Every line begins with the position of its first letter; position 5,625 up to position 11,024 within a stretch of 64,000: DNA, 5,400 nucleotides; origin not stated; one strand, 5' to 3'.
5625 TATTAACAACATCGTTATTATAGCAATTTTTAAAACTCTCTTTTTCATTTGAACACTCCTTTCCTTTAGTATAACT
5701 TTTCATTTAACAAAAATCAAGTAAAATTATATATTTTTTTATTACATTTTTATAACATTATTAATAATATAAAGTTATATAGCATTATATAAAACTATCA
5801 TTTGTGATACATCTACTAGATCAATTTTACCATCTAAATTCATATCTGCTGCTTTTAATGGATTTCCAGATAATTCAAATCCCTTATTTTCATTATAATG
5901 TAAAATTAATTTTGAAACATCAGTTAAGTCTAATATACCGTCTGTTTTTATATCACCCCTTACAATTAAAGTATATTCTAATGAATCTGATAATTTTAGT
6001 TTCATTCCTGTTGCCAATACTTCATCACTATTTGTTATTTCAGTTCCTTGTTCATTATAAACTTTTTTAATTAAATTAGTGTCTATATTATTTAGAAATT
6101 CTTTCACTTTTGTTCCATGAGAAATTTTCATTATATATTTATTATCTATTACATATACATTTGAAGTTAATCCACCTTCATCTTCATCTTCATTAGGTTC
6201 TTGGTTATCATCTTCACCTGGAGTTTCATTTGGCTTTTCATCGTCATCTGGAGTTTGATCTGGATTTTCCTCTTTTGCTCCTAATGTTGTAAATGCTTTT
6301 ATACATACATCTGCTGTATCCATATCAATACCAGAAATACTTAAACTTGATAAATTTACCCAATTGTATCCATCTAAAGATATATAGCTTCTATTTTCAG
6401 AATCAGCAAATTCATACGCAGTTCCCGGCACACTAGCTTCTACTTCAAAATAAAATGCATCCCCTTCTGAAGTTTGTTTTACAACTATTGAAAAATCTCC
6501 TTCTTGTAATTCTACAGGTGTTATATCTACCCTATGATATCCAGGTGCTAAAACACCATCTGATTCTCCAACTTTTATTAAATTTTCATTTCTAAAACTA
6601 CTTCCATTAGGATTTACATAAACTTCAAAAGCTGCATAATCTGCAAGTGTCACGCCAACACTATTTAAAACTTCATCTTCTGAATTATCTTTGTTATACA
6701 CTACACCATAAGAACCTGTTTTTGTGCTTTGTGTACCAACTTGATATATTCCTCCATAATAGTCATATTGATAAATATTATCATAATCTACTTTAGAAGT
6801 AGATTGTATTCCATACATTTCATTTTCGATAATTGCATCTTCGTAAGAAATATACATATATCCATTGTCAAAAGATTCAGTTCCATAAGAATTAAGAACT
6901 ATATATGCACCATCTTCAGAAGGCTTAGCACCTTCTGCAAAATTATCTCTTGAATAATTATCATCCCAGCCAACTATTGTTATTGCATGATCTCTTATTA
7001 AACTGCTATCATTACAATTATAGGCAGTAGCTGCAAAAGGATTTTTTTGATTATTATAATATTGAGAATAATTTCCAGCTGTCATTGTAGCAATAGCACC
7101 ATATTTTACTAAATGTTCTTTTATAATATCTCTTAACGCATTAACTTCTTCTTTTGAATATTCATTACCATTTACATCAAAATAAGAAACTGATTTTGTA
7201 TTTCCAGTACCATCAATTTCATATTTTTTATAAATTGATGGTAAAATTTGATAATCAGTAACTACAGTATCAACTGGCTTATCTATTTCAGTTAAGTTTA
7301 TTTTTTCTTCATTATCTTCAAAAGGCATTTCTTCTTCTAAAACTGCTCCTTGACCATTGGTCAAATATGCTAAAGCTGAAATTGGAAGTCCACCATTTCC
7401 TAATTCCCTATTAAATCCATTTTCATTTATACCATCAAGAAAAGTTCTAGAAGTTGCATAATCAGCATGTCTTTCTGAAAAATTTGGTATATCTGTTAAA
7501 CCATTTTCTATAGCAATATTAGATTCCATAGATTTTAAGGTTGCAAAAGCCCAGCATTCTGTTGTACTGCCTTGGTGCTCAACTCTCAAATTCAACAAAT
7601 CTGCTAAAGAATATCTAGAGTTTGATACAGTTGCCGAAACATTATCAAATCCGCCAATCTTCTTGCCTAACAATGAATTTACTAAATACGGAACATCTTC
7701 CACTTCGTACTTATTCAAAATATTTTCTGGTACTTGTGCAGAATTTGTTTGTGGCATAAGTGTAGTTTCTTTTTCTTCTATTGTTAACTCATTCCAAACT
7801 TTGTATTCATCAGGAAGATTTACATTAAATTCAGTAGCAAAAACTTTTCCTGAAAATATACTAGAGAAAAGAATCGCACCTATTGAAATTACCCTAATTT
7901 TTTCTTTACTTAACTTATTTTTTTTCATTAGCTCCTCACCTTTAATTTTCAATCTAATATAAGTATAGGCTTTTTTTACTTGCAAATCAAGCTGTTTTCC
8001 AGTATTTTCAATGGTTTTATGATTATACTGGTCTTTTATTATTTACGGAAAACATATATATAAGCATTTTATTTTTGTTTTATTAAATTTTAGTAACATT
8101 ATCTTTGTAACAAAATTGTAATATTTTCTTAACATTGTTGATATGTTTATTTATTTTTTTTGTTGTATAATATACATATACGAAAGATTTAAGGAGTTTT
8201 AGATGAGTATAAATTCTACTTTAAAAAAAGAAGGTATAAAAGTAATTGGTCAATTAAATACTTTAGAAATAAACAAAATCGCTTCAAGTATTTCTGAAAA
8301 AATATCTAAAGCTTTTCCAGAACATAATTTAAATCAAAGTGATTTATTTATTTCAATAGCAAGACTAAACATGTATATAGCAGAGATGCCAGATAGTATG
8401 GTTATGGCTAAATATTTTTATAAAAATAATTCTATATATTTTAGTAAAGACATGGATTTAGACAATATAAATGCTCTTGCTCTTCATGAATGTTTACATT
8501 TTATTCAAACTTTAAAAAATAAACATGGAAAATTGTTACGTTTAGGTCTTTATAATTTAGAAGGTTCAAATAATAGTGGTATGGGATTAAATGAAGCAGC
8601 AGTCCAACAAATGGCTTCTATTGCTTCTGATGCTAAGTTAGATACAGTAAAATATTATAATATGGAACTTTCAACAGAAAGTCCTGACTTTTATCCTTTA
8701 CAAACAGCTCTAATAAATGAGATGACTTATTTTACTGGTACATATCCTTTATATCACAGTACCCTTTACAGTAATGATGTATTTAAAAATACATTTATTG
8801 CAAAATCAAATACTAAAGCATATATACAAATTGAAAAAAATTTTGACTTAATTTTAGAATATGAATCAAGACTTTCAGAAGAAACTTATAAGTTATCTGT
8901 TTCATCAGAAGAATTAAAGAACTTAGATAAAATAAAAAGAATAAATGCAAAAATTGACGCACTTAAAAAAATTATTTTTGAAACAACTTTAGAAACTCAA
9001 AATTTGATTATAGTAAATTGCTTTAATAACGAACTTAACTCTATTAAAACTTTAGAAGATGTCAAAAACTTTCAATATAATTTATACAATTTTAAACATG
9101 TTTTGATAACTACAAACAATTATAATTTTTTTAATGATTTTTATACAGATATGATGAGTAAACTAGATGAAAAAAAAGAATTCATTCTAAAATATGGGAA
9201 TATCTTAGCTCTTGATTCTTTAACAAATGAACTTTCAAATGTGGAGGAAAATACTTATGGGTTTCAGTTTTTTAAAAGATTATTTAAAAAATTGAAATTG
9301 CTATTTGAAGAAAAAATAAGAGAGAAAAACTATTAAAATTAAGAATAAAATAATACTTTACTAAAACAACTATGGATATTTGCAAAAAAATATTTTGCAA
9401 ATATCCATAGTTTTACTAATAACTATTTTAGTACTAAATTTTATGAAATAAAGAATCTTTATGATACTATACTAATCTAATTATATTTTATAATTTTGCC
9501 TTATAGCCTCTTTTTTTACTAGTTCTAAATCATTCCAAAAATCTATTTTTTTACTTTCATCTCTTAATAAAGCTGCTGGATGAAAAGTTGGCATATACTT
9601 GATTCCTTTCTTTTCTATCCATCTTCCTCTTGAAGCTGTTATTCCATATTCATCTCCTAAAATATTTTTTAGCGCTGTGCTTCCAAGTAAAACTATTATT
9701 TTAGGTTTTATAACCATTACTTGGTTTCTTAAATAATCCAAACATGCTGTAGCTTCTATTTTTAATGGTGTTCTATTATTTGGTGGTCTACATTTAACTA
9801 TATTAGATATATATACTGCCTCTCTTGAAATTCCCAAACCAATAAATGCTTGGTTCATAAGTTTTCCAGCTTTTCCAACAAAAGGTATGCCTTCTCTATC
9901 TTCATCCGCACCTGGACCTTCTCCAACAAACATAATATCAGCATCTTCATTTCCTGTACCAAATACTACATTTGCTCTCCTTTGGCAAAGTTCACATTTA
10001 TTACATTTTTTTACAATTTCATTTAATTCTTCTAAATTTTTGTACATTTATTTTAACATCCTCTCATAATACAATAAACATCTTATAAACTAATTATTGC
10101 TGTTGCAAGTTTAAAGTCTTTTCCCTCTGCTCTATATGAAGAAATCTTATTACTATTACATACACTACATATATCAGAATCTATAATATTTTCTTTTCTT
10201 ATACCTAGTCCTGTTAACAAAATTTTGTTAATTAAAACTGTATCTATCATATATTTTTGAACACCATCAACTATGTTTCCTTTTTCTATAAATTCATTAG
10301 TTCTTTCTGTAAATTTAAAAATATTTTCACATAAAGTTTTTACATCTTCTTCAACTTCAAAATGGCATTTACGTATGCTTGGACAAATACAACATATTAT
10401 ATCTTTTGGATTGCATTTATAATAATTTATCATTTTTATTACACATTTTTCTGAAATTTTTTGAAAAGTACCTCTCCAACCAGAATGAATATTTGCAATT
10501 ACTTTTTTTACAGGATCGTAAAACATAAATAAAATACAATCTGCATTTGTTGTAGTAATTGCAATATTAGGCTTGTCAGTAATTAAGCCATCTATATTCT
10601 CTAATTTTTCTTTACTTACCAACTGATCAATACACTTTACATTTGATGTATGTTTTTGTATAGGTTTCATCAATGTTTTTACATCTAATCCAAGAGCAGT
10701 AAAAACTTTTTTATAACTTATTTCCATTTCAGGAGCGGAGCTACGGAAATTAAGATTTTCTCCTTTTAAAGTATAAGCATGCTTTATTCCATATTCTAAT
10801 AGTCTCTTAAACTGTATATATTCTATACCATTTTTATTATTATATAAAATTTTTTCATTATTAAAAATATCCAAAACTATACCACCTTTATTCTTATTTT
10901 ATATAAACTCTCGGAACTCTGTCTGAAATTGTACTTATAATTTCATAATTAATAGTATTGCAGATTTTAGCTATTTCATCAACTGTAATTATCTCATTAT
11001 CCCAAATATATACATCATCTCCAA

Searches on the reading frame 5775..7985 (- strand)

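Call 51: search_protein_families(library=pfam, proteins=[window:5775-7985:-], max_evalue=0.001)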
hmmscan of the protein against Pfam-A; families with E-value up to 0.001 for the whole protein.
window:5775-7985:- (736 aa): 3 families
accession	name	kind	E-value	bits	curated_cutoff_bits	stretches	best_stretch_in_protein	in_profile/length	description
PF18560.7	Lectin_like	-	5.5e-21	75.8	27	1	404-566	1-156/156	Lectin like domain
PF00112.29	Peptidase_C1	-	2.2e-14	54.5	20.7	1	135-394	17-213/220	Papain family cysteine protease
PF00404.24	Dockerin_1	-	1e-05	26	22.9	1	677-730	2-53/57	Dockerin type I domain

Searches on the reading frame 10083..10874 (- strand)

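Call 102: search_protein_families(library=ncbifam, proteins=[window:10083-10874:-], max_evalue=0.00001)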
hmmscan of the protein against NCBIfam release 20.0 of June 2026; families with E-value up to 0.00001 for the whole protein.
window:10083-10874:- (263 aa): 2 families
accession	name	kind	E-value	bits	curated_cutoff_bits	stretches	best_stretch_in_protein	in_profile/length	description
TIGR00726.1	TIGR00726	equivalog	4.2e-39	134.2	141.15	1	55-261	28-220/223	peptidoglycan editing factor PgeF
NF007998.1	PRK10723.1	equivalog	3.3e-16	59.5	369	1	73-260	69-240/243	purine nucleoside phosphorylase YfiH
